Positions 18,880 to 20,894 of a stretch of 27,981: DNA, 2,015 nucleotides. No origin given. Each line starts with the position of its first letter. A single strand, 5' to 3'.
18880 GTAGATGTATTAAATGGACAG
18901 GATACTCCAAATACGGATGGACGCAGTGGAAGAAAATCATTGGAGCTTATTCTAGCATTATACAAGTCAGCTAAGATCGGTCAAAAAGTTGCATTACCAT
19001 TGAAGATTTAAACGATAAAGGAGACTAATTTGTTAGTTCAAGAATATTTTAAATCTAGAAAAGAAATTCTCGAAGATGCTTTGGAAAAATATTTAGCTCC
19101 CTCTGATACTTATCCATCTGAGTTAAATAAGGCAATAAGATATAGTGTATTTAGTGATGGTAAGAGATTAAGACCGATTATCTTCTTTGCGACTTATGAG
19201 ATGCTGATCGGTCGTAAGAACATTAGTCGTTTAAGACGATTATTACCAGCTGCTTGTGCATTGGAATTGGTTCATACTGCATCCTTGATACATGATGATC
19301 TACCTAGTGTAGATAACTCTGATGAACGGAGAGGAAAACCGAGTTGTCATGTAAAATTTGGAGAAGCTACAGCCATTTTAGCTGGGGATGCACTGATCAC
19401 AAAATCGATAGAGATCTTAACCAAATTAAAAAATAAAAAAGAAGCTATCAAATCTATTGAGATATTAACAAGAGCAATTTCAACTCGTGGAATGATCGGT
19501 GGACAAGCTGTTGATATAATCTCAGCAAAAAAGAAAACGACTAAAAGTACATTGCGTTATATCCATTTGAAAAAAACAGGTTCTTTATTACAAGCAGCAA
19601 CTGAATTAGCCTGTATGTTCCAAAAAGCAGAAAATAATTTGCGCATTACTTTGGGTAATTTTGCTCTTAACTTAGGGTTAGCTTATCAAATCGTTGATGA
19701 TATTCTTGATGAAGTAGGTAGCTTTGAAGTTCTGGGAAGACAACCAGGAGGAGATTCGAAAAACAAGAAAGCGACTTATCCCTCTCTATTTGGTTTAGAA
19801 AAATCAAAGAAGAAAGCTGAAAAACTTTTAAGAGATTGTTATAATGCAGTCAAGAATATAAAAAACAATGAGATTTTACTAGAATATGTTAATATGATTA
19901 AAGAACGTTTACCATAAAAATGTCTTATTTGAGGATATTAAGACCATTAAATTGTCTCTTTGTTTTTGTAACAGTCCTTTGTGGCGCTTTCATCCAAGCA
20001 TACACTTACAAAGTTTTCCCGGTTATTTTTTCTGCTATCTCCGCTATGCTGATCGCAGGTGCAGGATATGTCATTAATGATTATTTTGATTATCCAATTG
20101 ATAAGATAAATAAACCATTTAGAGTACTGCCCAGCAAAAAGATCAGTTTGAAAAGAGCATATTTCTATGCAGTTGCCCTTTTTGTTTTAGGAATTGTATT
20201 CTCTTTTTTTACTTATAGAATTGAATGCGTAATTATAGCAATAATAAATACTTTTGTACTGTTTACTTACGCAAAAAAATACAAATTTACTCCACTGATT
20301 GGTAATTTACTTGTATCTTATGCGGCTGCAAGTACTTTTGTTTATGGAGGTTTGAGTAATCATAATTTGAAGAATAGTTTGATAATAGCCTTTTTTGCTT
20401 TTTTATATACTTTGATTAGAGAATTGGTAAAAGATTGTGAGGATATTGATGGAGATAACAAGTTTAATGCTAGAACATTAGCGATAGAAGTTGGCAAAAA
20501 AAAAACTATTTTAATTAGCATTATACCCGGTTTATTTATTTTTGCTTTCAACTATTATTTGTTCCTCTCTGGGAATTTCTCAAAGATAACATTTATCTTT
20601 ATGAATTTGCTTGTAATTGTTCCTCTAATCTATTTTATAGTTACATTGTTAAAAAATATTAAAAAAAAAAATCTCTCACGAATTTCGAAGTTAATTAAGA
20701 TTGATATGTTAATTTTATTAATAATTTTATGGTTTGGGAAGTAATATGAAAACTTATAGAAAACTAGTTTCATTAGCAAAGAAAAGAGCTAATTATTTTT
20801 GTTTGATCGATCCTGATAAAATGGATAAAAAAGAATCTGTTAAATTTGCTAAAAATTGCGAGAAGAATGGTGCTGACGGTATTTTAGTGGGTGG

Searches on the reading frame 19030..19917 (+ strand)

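Call 5: search_protein_families(library=pfam, proteins=[window:19030-19917:+], max_evalue=0.01)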
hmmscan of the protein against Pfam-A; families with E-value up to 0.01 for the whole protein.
window:19030-19917:+ (295 aa): 1 family
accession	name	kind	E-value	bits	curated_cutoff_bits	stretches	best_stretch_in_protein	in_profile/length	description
PF00348.22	polyprenyl_synt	-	8e-56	189.5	27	1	31-276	3-237/251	Polyprenyl synthetase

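Call 6: search_protein_families(library=ncbifam, proteins=[window:19030-19917:+], max_evalue=0.01)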
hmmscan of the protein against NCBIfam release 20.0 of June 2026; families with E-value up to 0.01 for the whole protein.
window:19030-19917:+ (295 aa): 16 families
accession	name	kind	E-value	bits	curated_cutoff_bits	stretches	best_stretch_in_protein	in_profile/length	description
NF045485.1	FPPsyn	subfamily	8.6e-87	290.9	275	1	8-293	2-286/288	farnesyl diphosphate synthase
NF045685.1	GGPPSynCrtE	equivalog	4.7e-76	255.6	460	1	3-282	3-279/293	geranylgeranyl diphosphate synthase CrtE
NF007877.0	PRK10581.1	equivalog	3.1e-62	210.5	321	1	7-281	7-281/299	(2E,6E)-farnesyl diphosphate synthase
NF041169.1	f2_encap_cargo4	exception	1.2e-51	176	450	1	42-281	48-277/334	family 2 encapsulin nanocompartment cargo protein polyprenyl transferase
NF040698.1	IdsA_Meth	equivalog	1.1e-42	146.5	468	1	3-267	3-262/328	short chain isoprenyl diphosphate synthase IdsA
NF041003.1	GGPP_syn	equivalog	1.3e-40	139.5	500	1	4-272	3-263/326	geranylgeranyl diphosphate synthase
TIGR02749.1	prenyl_cyano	equivalog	2.2e-35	122.2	383.2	1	42-282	42-272/322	solanesyl diphosphate synthase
TIGR02748.1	GerC3_HepT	equivalog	8.9e-34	117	456.55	1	7-269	9-254/319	heptaprenyl diphosphate synthase component II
NF045628.1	HxpDPsynlarge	equivalog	2.9e-33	115.2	500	1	30-272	21-250/311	hexaprenyl-diphosphate synthase large subunit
NF040789.2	gerfarn_diphsyn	equivalog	1.8e-30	106.3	560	1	3-256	7-267/345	geranylfarnesyl diphosphate synthase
NF045549.1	GGPPsyn_IdsB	equivalog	9.1e-30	103.9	475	1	69-282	85-294/346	geranylgeranyl diphosphate synthase IdsB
NF008140.0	PRK10888.1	equivalog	1.2e-29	103.7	412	1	33-272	33-260/323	octaprenyl diphosphate synthase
NF040627.1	GFPS_Meth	equivalog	5.6e-29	101.5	600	1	29-275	25-248/285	geranylfarnesyl diphosphate synthase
NF042417.1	NPPPS_Mycobact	equivalog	7.1e-25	87.7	600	1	32-270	44-269/335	nonaprenyl/(2E,6E)-farnesyl/geranylgeranyl diphosphat synthase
NF042416.1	GFPPS_Mycobact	equivalog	1.7e-20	73.3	600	1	31-268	29-282/350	bifunctional (2E,6E)-farnesyl/geranyl diphosphate synthase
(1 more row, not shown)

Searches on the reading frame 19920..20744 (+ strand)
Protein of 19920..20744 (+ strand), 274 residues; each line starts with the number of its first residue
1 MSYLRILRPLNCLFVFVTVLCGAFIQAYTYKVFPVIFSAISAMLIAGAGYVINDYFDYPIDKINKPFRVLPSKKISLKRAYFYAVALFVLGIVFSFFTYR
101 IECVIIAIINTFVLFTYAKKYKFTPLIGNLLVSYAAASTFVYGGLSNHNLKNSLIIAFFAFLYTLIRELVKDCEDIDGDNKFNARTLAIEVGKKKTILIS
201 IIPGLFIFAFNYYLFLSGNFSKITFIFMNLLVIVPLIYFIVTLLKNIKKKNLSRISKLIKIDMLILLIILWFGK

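Call 5: search_protein_families(library=pfam, proteins=[window:19920-20744:+], max_evalue=0.01)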
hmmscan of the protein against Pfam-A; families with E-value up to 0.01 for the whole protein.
window:19920-20744:+ (274 aa): 1 family
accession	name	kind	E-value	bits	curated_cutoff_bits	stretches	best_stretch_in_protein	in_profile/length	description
PF01040.23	UbiA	-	1.6e-35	123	34.2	1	16-250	2-239/250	UbiA prenyltransferase family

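Call 6: search_protein_families(library=ncbifam, proteins=[window:19920-20744:+], max_evalue=0.01)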
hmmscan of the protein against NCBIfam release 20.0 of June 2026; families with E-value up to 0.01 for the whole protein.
window:19920-20744:+ (274 aa): 20 families
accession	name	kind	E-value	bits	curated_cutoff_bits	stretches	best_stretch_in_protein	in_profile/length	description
NF009521.0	PRK12882.1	equivalog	5.3e-62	209.6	296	1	2-269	7-272/280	geranylgeranylglycerol-phosphate geranylgeranyltransferase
NF009523.0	PRK12884.1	equivalog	2.2e-58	197.6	269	1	2-272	6-275/279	prenyltransferase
NF009522.0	PRK12883.1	equivalog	1.2e-40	139.8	353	1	2-268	5-268/279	geranylgeranylglycerol-phosphate geranylgeranyltransferase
NF009513.0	PRK12872.1-3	equivalog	3.4e-38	131.9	288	1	3-269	15-289/293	prenyltransferase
NF009512.0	PRK12872.1-1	equivalog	1.7e-31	109.9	278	1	1-269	1-294/303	geranylgeranylglycerol-phosphate geranylgeranyltransferase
NF005742.0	PRK07566.1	equivalog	6.5e-20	71.4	313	1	3-250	31-287/315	chlorophyll synthase ChlG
TIGR01476.1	chlor_syn_BchG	subfamily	1.7e-18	67.1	212.3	1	4-252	4-261/283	(bacterio)chlorophyll synthase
NF035940.1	prenyl_rel_EboC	equivalog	1.5e-17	64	250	1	2-268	1-257/292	UbiA-like protein EboC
NF009058.0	PRK12392.1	subfamily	8.8e-12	44.7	494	1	3-246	17-275/333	bacteriochlorophyll c synthase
TIGR01474.1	ubiA_proteo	equivalog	9.1e-11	41.8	275.45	1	4-266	8-274/282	4-hydroxybenzoate octaprenyltransferase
NF009525.0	PRK12887.1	equivalog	3.9e-10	39.6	226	1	34-256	54-283/310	homogentisate phytyltransferase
TIGR02056.1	ChlG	equivalog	2.7e-09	37.1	436.45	1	4-247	20-278/306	chlorophyll synthase ChlG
TIGR01473.1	cyoE_ctaB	equivalog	8.6e-08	32.3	210.3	1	2-251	2-257/281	heme o synthase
NF045897.1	SCO3242_trans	equivalog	8.9e-08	32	260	1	17-141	16-138/287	SCO3242 family prenyltransferase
NF006088.0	PRK08238.1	equivalog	4.3e-07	28.9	351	1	4-166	199-361/482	UbiA family prenyltransferase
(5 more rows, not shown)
